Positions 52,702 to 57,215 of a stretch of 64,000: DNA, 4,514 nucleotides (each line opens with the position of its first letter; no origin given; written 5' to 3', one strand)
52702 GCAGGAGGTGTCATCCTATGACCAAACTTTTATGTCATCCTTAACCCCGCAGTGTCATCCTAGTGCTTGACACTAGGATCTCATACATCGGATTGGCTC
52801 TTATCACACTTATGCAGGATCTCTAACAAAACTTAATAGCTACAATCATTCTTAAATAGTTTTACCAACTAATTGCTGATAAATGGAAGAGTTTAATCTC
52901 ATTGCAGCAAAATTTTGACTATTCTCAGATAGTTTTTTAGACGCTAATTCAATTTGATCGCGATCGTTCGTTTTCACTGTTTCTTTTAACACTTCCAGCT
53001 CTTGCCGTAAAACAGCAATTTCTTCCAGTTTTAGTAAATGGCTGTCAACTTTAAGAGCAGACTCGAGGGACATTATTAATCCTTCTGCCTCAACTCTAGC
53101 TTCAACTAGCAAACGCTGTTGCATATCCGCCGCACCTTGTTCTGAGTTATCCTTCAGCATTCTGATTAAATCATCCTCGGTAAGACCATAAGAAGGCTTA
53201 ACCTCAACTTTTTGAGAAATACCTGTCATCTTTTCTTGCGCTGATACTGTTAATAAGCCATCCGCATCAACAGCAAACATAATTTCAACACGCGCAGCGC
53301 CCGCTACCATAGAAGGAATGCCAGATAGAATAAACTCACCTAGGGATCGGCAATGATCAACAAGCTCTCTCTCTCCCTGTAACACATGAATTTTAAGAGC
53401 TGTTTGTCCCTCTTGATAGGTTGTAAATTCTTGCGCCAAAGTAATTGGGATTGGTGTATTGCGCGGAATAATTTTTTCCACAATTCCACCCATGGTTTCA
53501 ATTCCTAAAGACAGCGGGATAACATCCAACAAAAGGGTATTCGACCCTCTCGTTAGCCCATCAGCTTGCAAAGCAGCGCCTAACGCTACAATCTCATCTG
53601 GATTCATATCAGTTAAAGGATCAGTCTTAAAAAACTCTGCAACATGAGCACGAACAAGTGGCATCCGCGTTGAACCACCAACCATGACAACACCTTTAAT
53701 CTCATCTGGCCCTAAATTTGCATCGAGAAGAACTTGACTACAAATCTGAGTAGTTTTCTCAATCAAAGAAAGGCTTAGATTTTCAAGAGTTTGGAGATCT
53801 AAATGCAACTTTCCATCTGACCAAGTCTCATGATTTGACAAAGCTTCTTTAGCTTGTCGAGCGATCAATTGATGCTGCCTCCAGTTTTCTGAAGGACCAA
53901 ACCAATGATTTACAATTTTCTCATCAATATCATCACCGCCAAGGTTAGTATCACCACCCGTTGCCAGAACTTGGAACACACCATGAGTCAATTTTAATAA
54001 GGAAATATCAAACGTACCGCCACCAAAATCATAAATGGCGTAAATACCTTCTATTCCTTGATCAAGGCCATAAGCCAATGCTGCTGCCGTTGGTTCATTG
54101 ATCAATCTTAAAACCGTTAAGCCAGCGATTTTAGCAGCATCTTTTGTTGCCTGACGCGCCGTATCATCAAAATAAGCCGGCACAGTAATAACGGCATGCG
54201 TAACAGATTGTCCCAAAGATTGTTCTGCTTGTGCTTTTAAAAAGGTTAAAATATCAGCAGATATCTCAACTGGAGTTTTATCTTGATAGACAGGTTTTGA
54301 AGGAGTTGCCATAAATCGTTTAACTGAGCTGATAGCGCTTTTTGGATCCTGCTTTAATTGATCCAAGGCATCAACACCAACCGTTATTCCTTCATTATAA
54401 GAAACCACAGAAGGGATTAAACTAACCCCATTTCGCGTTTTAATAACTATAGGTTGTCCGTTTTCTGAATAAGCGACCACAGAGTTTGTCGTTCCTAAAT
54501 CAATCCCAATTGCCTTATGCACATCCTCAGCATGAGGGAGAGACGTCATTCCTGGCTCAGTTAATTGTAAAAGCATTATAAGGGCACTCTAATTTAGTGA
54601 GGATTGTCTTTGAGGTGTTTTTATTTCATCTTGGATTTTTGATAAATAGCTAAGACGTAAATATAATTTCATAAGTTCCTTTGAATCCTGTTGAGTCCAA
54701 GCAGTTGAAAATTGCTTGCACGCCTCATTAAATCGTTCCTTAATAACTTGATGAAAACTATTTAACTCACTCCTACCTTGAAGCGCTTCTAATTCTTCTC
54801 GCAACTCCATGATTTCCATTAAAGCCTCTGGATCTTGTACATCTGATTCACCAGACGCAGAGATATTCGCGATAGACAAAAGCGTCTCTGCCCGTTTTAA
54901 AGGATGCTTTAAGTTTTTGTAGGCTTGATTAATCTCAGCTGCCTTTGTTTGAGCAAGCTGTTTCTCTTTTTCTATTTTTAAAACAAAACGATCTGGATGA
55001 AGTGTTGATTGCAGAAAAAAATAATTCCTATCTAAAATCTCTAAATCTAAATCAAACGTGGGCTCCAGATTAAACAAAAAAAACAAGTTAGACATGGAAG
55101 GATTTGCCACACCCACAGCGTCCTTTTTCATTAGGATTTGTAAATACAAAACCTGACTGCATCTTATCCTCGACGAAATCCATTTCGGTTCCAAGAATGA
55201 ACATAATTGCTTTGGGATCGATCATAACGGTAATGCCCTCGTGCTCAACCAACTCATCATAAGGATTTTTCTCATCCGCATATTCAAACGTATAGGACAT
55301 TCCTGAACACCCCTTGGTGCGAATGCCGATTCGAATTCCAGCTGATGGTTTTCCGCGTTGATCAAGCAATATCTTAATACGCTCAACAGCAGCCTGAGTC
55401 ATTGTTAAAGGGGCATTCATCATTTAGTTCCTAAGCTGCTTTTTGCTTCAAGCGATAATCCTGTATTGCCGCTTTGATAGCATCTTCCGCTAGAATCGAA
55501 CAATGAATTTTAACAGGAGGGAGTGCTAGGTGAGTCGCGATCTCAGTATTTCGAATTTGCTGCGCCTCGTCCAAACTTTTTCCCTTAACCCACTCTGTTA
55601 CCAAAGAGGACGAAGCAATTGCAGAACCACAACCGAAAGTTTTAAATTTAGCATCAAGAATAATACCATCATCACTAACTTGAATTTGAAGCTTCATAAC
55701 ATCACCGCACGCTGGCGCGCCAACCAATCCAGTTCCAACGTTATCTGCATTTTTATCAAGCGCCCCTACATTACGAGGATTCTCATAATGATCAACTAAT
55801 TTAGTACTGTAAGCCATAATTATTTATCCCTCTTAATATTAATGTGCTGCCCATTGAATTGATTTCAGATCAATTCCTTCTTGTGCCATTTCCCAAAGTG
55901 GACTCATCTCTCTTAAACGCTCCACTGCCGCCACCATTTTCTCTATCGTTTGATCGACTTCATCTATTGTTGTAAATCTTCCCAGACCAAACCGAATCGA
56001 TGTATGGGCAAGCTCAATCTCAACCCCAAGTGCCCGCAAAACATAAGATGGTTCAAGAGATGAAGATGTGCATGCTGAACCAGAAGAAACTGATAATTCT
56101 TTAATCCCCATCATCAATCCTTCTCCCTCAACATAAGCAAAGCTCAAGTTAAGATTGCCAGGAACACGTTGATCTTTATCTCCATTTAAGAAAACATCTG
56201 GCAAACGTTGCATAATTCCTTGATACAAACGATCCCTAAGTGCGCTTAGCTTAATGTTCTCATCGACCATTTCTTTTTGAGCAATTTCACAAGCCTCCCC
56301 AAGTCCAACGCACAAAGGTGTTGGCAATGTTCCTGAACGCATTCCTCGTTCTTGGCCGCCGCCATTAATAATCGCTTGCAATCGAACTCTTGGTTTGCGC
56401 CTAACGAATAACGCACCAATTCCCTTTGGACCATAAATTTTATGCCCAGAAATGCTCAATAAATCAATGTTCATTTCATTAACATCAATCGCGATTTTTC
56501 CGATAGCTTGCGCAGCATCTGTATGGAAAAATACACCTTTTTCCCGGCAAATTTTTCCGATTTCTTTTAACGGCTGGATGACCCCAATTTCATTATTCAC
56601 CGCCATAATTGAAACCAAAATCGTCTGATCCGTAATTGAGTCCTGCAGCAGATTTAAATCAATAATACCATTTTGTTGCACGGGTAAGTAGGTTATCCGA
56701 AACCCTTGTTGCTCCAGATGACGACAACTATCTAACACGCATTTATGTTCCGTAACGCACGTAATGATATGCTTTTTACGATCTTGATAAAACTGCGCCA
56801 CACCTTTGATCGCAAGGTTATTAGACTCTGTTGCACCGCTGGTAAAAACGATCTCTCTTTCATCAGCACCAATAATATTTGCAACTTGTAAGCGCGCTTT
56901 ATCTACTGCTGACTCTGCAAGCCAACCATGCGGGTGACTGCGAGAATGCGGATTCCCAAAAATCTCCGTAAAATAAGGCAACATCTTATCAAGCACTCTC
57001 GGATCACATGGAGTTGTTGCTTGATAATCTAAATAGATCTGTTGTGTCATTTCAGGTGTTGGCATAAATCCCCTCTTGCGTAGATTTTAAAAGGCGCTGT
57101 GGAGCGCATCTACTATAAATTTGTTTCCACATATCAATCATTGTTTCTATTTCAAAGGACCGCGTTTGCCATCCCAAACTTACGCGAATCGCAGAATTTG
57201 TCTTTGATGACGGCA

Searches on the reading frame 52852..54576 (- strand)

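Call 24: search_protein_families(library=ncbifam, proteins=[window:52852-54576:-], max_evalue=0.00001)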
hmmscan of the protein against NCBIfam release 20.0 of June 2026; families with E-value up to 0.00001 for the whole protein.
window:52852-54576:- (574 aa): 15 families
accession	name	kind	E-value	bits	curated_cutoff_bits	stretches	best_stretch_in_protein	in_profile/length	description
NF003520.0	PRK05183.1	subfamily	1.5e-222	740.4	620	2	98-573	123-617/621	Fe-S protein assembly chaperone HscA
TIGR01991.1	HscA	equivalog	1.2e-217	724.1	708.55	2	98-573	103-597/600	Fe-S protein assembly chaperone HscA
NF002399.0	PRK01433.1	equivalog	1.7e-168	561.9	743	1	3-574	4-591/595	Fe-S protein assembly chaperone HscA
NF001413.0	PRK00290.1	equivalog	4.4e-159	530.7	648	2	259-559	292-593/625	molecular chaperone DnaK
TIGR02350.1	prok_dnaK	equivalog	1.6e-150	502.3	822.55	2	259-558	291-592/596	molecular chaperone DnaK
NF009946.0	PRK13410.1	equivalog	5.8e-136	454.4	1019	3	258-552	294-593/669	molecular chaperone DnaK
NF009947.0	PRK13411.1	equivalog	3.6e-134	448.3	1002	3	259-568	294-602/662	molecular chaperone DnaK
NF008673.0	PRK11678.1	equivalog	1.8e-15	56.8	331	1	62-197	84-229/450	molecular chaperone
NF010539.0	PRK13927.1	subfamily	5.9e-15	55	293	1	20-224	6-193/339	rod shape-determining protein MreB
TIGR00904.1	mreB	subfamily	7.7e-15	54.8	365.75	1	21-224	3-192/334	MreB/Mrl family cell shape determining protein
NF011660.0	PRK15080.1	equivalog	4.3e-14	52.4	182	1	107-208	76-173/277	ethanolamine utilization protein EutJ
NF010540.1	PRK13929.1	exception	8.2e-13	48.1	515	1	21-224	5-192/334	rod-share determining protein MreBH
TIGR02529.1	EutJ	subfamily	1.6e-12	47.5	152.1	1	107-208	43-140/239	ethanolamine utilization protein EutJ family protein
NF053558.1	BeeR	equivalog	9.8e-10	37.9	530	1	23-225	3-204/349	BeeR family actin-like protein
NF040964.1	MamK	subfamily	8.4e-06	25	400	0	23-245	3-209/335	MamK family actin-like protein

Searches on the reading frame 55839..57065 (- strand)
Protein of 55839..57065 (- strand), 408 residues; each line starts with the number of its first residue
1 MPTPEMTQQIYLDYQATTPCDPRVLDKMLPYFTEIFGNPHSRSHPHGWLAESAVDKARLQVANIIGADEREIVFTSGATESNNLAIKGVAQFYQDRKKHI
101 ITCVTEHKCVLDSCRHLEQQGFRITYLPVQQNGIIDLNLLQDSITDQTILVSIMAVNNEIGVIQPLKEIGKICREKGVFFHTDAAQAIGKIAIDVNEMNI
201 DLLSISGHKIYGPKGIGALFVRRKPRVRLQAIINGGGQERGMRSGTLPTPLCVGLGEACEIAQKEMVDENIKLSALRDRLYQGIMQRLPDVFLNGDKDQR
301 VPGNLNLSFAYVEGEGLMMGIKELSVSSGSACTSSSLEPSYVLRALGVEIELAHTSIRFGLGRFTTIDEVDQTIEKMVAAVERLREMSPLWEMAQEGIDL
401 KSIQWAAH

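Call 24: search_protein_families(library=ncbifam, proteins=[window:55839-57065:-], max_evalue=0.00001)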
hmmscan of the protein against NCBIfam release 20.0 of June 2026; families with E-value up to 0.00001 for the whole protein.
window:55839-57065:- (408 aa): 23 families
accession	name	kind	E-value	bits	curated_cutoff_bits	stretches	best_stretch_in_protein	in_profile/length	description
TIGR02006.1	IscS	equivalog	8.7e-212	703.4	643.2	1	6-408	1-402/402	IscS subfamily cysteine desulfurase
NF010611.0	PRK14012.1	equivalog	3.4e-211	701.4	548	1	6-408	3-406/406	IscS subfamily cysteine desulfurase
TIGR03402.1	FeS_nifS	equivalog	6.9e-152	505.6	530.75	1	10-390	1-379/379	cysteine desulfurase NifS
TIGR03235.1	DNA_S_dndA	equivalog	1.5e-135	452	480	1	11-360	1-352/353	cysteine desulfurase DndA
TIGR03403.1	nifS_epsilon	equivalog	1.6e-113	379.4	587.7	1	10-388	1-380/382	NifS family cysteine desulfurase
NF002806.0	PRK02948.1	subfamily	9.2e-93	311.2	304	1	10-382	2-373/381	IscS subfamily cysteine desulfurase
TIGR01977.1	am_tr_V_EF2568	hypoth_equivalog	1.5e-47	162.4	377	1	10-251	1-252/376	cysteine desulfurase family protein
TIGR01979.1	sufS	subfamily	4.6e-45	154.2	475.1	1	8-236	18-248/403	SufS family cysteine desulfurase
NF041166.1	f2_encap_cargo1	exception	4.4e-37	128.5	800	1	8-231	245-470/623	family 2A encapsulin nanocompartment cargo protein cysteine desulfurase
NF040779.1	Sec_lyase_SclA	exception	1.4e-31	109.8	525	1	10-238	1-228/378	selenocysteine lyase SclA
NF008126.0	PRK10874.1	equivalog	2.2e-30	106.1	607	1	8-236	19-248/401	cysteine desulfurase CsdA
NF006791.0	PRK09295.1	equivalog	1.8e-29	103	661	1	10-227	25-244/406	cysteine desulfurase SufS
TIGR03392.1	FeS_syn_CsdA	equivalog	2.2e-29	102.8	493.6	1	8-225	16-235/398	cysteine desulfurase CsdA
TIGR01976.1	am_tr_V_VC1184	hypoth_equivalog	5.7e-25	88.4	352.35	1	7-295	17-322/401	cysteine desulfurase-like protein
TIGR04343.1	egtE_PLP_lyase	equivalog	1.1e-20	73.7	400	1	52-234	54-228/370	ergothioneine biosynthesis PLP-dependent enzyme EgtE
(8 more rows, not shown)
